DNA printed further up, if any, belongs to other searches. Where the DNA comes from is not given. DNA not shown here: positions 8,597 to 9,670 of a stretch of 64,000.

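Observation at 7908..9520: Candidate novel system: reversed split HipA kinase, with a minimal HipA-family kinase followed by a HipS-like plus HIRAN-like fusion protein and no HipB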

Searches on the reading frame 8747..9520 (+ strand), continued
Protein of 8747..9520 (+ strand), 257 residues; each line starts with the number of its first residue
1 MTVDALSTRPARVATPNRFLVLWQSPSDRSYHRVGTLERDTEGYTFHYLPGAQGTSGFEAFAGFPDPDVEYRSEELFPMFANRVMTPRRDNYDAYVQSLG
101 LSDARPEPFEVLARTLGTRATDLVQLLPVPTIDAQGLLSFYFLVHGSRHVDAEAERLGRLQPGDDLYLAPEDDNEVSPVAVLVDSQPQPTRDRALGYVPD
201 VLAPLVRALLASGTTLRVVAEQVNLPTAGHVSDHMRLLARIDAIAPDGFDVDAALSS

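Call 67: find_encoding_contigs(protein=P0088, flank=6000, max_places=2)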
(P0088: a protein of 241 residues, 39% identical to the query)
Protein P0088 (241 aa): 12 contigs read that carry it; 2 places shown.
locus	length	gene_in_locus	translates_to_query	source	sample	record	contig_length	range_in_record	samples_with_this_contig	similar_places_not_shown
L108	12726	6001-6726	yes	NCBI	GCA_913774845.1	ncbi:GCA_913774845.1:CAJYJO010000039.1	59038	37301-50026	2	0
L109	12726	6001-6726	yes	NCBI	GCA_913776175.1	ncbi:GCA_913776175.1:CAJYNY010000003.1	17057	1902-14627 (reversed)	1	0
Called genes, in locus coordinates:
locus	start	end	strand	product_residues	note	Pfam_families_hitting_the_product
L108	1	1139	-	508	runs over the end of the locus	PF03553:Na_H_antiporter (weak), PF03600:CitMHS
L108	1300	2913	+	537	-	PF17203:sCache_3_2, PF13581:HATPase_c_2 (weak), PF02518:HATPase_c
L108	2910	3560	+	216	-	PF00072:Response_reg, PF25213:HVO_A0261_N, PF01978:TrmB (faint), PF12802:MarR_2 (weak), PF12840:HTH_20, PF13412:HTH_24 (faint), PF09339:HTH_IclR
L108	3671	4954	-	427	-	PF00128:Alpha-amylase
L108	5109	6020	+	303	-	PF07804:HipA_C (weak)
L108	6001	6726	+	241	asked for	PF08797:HIRAN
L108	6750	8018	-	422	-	PF00480:ROK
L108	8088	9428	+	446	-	PF01547:SBP_bac_1, PF13416:SBP_bac_8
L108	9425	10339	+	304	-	PF00528:BPD_transp_1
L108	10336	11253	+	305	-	PF00528:BPD_transp_1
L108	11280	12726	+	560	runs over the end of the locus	PF00128:Alpha-amylase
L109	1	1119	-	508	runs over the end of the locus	PF03553:Na_H_antiporter (weak), PF03600:CitMHS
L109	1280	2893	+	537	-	PF17203:sCache_3_2, PF13581:HATPase_c_2 (weak), PF02518:HATPase_c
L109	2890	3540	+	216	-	PF00072:Response_reg, PF25213:HVO_A0261_N, PF01978:TrmB (weak), PF12802:MarR_2 (weak), PF12840:HTH_20, PF13412:HTH_24 (weak), PF09339:HTH_IclR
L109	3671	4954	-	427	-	PF00128:Alpha-amylase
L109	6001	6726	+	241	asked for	PF08797:HIRAN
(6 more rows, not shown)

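Call 68: find_encoding_contigs(protein=P0057, flank=6000, max_places=1)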
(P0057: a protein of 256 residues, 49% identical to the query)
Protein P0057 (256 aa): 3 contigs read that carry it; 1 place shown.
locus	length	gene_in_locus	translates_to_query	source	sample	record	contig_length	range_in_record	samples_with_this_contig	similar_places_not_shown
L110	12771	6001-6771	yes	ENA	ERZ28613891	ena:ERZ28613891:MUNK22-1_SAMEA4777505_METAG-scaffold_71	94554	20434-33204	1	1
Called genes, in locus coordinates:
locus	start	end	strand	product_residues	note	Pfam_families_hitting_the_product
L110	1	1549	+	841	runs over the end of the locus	-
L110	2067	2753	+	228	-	-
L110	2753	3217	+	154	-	PF21983:NikA-like (weak), PF05713:MobC (weak)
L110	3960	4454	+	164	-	-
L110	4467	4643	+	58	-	-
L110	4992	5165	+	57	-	-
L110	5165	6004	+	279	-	PF07804:HipA_C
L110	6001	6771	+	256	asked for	PF08797:HIRAN (weak)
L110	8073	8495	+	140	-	PF06742:DUF1214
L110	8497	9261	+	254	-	PF06863:DUF1254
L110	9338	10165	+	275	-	PF06831:H2TH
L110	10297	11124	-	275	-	PF00248:Aldo_ket_red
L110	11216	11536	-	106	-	PF04193:PQ-loop, PF03083:MtN3_slv (weak)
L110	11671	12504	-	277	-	PF00106:adh_short, PF08659:KR, PF13561:adh_short_C2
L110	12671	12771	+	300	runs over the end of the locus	PF13560:HTH_31, PF17765:MLTR_LBD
